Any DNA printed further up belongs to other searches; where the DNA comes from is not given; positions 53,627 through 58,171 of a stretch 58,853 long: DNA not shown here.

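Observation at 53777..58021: Giant NACHT/STAND NTPase with an N-terminal nuclease-like module: candidate NLR-type antiphage sensor with an unrecognisable sensor arm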

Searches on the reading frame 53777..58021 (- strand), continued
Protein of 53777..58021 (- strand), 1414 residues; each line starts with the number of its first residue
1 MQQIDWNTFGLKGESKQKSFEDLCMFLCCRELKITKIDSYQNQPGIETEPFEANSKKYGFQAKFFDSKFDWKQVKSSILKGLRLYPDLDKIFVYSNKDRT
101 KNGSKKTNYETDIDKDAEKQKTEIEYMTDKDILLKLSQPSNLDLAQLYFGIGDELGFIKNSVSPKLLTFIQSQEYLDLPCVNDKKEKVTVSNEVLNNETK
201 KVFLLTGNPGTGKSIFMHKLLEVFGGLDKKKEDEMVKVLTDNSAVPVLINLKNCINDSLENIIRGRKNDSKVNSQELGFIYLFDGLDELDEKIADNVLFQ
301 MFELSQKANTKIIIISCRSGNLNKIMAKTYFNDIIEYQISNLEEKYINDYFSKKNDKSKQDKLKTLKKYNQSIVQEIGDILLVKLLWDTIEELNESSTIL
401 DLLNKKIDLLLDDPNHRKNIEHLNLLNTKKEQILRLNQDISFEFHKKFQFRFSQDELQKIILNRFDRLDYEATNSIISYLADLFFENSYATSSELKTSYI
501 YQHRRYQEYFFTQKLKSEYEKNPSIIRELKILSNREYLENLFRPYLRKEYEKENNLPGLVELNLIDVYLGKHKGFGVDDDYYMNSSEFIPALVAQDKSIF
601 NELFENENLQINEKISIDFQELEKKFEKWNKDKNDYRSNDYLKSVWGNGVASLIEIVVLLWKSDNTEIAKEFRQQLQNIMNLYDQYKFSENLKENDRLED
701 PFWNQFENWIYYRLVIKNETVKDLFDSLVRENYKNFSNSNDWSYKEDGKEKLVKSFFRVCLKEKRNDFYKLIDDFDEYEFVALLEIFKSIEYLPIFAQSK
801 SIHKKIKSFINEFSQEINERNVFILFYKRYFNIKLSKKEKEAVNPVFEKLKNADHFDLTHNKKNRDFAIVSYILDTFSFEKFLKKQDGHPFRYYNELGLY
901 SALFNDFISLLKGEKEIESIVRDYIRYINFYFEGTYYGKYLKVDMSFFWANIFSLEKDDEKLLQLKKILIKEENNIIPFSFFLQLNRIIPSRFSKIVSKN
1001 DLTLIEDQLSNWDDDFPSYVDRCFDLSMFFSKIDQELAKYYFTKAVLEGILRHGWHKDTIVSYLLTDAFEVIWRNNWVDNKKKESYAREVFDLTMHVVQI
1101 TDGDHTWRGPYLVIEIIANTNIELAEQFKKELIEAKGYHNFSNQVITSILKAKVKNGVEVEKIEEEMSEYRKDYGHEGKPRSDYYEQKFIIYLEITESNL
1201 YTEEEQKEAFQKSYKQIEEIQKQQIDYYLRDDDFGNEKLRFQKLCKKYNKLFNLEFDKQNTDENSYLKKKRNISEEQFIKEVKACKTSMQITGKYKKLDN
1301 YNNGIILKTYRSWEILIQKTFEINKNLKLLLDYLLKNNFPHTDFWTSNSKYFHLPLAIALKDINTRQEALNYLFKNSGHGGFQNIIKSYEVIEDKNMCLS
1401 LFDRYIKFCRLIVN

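Call 43: find_encoding_contigs(protein=P0001, flank=10000, max_places=8)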
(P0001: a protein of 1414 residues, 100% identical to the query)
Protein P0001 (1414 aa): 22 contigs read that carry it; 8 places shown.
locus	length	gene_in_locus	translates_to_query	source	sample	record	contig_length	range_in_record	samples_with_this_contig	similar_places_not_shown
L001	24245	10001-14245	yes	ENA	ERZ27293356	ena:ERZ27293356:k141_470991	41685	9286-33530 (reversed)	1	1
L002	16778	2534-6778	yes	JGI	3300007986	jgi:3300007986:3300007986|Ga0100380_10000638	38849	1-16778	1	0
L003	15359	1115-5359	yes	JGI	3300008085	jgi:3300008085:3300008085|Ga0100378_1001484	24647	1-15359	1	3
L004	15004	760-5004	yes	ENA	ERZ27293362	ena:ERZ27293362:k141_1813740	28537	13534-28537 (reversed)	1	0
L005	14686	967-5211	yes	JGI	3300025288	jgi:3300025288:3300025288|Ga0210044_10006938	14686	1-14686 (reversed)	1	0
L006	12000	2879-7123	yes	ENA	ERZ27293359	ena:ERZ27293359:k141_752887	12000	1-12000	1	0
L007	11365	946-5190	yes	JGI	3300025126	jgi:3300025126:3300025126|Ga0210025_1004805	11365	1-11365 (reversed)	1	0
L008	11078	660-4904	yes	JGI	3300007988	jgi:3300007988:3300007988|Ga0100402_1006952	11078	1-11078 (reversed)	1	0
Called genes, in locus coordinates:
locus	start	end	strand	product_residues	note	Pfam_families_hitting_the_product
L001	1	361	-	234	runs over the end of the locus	PF02096:60KD_IMP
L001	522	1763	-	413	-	PF12704:MacB_PCD, PF02687:FtsX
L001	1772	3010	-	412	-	PF12704:MacB_PCD, PF02687:FtsX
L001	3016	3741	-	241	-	PF02463:SMC_N (weak), PF00005:ABC_tran, PF13304:AAA_21 (faint)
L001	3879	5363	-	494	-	PF01743:PolyA_pol, PF12627:PolyA_pol_RNAbd, PF01966:HD, PF13735:tRNA_NucTran2_2 (weak)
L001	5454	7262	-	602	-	PF25917:BSH_RND (weak), PF26002:Beta-barrel_AprE (faint), PF25967:RND-MFP_C (weak), PF25989:YknX_C (weak)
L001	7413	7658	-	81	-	PF04014:MazE_antitoxin (weak)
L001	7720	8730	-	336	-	PF01210:NAD_Gly3P_dh_N, PF03807:F420_oxidored (weak), PF07479:NAD_Gly3P_dh_C, PF20618:GPD_NAD_C_bact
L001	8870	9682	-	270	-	PF02673:BacA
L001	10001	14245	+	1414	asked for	-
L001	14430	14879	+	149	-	PF13673:Acetyltransf_10 (weak), PF00583:Acetyltransf_1, PF13508:Acetyltransf_7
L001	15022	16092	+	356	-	PF13310:Virulence_RhuM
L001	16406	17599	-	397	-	PF01490:Aa_trans, PF03222:Trp_Tyr_perm, PF13520:AA_permease_2 (weak), PF01566:Nramp (faint)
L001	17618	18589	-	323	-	PF02449:Glyco_hydro_42 (weak), PF00331:Glyco_hydro_10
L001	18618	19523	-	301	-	PF00892:EamA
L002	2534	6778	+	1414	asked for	-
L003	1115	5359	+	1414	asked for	-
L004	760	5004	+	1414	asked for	-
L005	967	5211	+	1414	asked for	-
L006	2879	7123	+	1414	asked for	-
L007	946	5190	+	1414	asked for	-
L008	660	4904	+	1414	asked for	-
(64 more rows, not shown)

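Call 44: find_encoding_contigs(protein=P0023, flank=10000, max_places=1)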
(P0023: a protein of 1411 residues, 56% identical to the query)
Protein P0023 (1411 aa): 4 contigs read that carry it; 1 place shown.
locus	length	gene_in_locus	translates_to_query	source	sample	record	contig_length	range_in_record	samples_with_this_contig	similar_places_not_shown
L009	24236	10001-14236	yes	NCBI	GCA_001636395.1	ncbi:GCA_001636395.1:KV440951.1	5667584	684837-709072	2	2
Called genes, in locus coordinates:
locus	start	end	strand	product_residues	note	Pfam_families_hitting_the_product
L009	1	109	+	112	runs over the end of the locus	-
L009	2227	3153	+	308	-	PF02899:Phage_int_SAM_1 (faint), PF00589:Phage_integrase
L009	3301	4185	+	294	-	-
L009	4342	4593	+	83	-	-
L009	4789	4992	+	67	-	-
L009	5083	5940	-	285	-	-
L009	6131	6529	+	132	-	PF13730:HTH_36 (weak)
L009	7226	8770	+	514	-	PF04586:Peptidase_S78, PF05065:Phage_capsid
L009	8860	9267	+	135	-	PF06199:Phage_tail_2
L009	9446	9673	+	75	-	-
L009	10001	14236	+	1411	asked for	-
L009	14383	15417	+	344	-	PF02518:HATPase_c (weak)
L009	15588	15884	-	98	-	PF14197:Cep57_CLD_2 (weak)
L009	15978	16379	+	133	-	-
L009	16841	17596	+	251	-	PF00589:Phage_integrase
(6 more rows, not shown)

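Call 45: find_encoding_contigs(protein=P0080, flank=10000, max_places=1)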
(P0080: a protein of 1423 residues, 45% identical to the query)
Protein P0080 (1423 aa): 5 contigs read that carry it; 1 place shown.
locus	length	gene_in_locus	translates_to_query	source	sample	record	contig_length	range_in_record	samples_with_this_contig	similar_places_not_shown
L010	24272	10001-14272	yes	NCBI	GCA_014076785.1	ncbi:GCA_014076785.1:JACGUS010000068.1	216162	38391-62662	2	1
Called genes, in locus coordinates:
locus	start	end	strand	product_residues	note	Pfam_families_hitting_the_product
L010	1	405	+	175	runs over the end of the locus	-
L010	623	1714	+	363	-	PF24681:Kelch_KLHDC2_KLHL20_DRC7, PF24981:Beta-prop_ATRN-LZTR1 (faint), PF13415:Beta-prop_FBX42 (weak)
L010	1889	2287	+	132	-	-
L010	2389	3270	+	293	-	-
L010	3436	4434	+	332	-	PF13428:TPR_14 (faint), PF13431:TPR_17 (faint), PF14559:TPR_19 (faint), PF21033:RMD1-3 (faint), PF12895:ANAPC3 (faint), PF13374:TPR_10 (faint), PF13424:TPR_12 (faint), PF00515:TPR_1 (weak), +5 more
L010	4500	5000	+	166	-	-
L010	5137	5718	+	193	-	-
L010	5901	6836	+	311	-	-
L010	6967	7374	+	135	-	-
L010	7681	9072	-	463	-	PF05840:Phage_GPA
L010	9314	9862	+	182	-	PF00239:Resolvase, PF02796:HTH_7 (weak)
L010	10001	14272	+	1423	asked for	-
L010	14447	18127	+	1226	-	PF28173:Upx-like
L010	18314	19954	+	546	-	PF13250:SNIPE, PF10544:T5orf172, PF13455:MUG113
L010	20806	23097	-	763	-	PF00384:Molybdopterin, PF01568:Molydop_binding (weak)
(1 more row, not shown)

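Call 46: find_encoding_contigs(protein=P0118, flank=10000, max_places=1)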
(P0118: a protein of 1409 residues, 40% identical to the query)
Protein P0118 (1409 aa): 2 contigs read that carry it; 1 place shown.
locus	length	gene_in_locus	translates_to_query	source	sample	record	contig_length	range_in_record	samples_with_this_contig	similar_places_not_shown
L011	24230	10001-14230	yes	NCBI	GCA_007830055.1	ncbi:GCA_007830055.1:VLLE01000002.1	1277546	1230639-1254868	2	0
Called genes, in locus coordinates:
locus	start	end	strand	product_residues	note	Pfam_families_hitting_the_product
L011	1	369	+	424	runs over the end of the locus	-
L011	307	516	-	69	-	-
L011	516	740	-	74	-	-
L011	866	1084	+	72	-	PF13560:HTH_31, PF13443:HTH_26, PF01381:HTH_3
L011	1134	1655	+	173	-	-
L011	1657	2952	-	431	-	-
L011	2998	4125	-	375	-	-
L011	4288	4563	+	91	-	PF12728:HTH_17 (weak)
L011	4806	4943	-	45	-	-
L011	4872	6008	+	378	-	-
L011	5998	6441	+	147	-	-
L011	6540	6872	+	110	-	PF09907:HigB_toxin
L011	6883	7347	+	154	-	PF13560:HTH_31 (weak), PF01381:HTH_3, PF13443:HTH_26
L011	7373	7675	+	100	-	-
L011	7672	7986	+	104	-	-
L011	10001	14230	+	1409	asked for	PF24883:NPHP3_N (faint), PF05729:NACHT (weak)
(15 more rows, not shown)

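Call 47: find_encoding_contigs(protein=P0008, flank=10000, max_places=1)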
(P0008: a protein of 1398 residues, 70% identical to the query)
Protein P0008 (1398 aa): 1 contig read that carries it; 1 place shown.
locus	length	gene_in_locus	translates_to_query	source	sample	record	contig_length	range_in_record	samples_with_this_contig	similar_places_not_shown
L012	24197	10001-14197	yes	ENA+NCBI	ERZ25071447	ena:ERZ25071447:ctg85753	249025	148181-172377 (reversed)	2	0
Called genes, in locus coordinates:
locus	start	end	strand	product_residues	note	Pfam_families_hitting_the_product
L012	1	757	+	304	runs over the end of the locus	PF00581:Rhodanese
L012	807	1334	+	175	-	PF13899:Thioredoxin_7 (faint), PF13098:Thioredoxin_2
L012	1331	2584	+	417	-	-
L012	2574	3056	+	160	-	-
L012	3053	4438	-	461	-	PF00330:Aconitase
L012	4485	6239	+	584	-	PF13522:GATase_6, PF13537:GATase_7, PF00733:Asn_synthase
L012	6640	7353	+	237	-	PF13356:Arm-DNA-bind_3, PF22022:Phage_int_M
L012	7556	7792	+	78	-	PF00589:Phage_integrase (weak)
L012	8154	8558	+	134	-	-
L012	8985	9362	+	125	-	-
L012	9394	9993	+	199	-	PF02661:Fic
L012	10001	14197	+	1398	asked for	-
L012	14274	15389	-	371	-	PF03432:Relaxase, PF02384:N6_Mtase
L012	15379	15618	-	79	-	PF05713:MobC (weak)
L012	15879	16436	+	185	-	-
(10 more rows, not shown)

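Call 50: find_related_loci(query=A1, collection=genome_contigs, flank=8000)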
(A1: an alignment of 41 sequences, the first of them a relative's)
Query A1 (1414 aa) in genome_contigs; peptide patterns used: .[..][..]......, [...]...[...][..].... (x = any residue, [..] = any of these).
89 stretches matched a pattern; 34 encode a relative of the query (tblastn E <= 1e-3); 33 distinct loci.
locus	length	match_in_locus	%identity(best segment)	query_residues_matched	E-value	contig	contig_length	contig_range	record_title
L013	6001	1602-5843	85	1-1414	0e+0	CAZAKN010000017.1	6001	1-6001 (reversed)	MAG TPA_asm: uncultured Gammaproteobacteria bacterium isolate SRP141376_co4_205 genome assembly, contig: NODE_21356_leng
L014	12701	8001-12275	58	1-1413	0e+0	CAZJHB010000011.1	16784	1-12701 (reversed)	MAG TPA_asm: uncultured Candidatus Peribacteria bacterium isolate binchicken_co42_260 genome assembly, contig: NODE_4734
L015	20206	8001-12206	53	1-1414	0e+0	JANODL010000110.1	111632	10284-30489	MAG: Acidobacteriota bacterium isolate VAR_17_metabat_128 VAR_17_k141_2098168, whole genome shotgun sequence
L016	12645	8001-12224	44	1-1412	0e+0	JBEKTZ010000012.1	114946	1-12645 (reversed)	MAG: Candidatus Aminicenantales bacterium isolate SPRUCE 56 SPRUCE_56_12, whole genome shotgun sequence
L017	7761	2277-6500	42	1-1412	0e+0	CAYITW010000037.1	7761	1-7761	MAG TPA_asm: uncultured Candidatus Saccharibacteria bacterium isolate ERP119705_co5_455 genome assembly, contig: NODE_12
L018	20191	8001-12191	70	1-1413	0e+0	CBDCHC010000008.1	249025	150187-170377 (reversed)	MAG: Gammaproteobacteria bacterium isolate ffdd4ae3-e0ef-4853-98fe-733d06623717 genome assembly, contig: ctg85753, whole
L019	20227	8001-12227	44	2-1414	0e+0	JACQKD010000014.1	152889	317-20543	MAG: Candidatus Kaiserbacteria bacterium isolate NC_groundwater_1168_Ag_S-0.1um_54_98 S_p1_S3_coassembly_k141_1967504, w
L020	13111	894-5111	42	4-1412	0e+0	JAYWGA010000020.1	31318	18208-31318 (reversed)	MAG: bacterium isolate GLR2_GL5_UP_2_metabinner_4 GLR2_GL5_UP_2_metabinner_4_19, whole genome shotgun sequence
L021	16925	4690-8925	52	1-1414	0e+0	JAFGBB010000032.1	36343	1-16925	MAG: Candidatus Wolfebacteria bacterium isolate Zod_Metabat.1002 k87_13780164, whole genome shotgun sequence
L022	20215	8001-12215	40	3-1413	0e+0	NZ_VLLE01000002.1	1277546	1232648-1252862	Lacibacter cauensis strain CGMCC 1.7271 IQ13DRAFT_scaffold00001.1, whole genome shotgun sequence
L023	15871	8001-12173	39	1-1414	0e+0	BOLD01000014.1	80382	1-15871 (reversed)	MAG: Oligoflexia bacterium BroJett040 DNA, sequence14, whole genome shotgun sequence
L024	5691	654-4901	37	3-1413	0e+0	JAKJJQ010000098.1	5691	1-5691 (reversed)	Thiotrichales bacterium 19X7-9 Scaffold98, whole genome shotgun sequence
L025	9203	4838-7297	55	3-821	0e+0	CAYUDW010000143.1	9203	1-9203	MAG TPA_asm: uncultured candidatus Brocadiaceae bacterium isolate SRP068000_co1_552 genome assembly, contig: NODE_14825_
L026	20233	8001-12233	56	1-1414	0e+0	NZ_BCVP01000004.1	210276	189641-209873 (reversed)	Neobacillus novalis NBRC 102450, whole genome shotgun sequence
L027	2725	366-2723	50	1-779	0e+0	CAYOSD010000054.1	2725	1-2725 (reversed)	MAG TPA_asm: uncultured Candidatus Saccharibacteria bacterium isolate SRP118108_co5_4 genome assembly, contig: NODE_5860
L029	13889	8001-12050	36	1-1414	0e+0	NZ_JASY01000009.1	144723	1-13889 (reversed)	Flavobacterium chungangense LMG 26729 Contig_09, whole genome shotgun sequence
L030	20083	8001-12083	38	1-1414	0e+0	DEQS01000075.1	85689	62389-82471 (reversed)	MAG TPA_asm: Chloracidobacterium sp. UBA3360 UBA3360_contig_154, whole genome shotgun sequence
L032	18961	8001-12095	36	3-1414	0e+0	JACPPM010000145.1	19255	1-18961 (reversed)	MAG: Acidobacteria bacterium isolate NC_groundwater_627_Ag_B-0.1um_62_56 B_1_S1_Biohub_coassembly_k141_2147518, whole ge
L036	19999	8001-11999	30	1-1414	2e-167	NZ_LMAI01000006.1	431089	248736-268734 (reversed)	Chryseobacterium aquaticum subsp. greenlandense strain UMB34 Contig06, whole genome shotgun sequence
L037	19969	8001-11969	31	1-1414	3e-165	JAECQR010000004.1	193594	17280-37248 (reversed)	MAG: Flavobacteriia bacterium isolate AER1_3 diesel_EC_AER1_11_length_193594_cov_17_863774, whole genome shotgun sequenc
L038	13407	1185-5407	53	1-1414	0e+0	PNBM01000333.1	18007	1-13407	MAG: Ignavibacteriae bacterium isolate fen_1257 73.20100900_E2D.50_contig_10150, whole genome shotgun sequence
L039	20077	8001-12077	51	1-1414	0e+0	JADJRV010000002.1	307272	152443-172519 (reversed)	MAG: Chloracidobacterium sp. isolate Hade_18-Q3-R52-61_BATAC.229 tig00006163-10-3069720, whole genome shotgun sequence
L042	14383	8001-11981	27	1-1414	7e-122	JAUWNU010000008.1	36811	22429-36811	MAG: Methanomassiliicoccales archaeon isolate CSMAG_2432 CSMAG_2432_k141_910634_length_36811_cov_16.6325, whole genome s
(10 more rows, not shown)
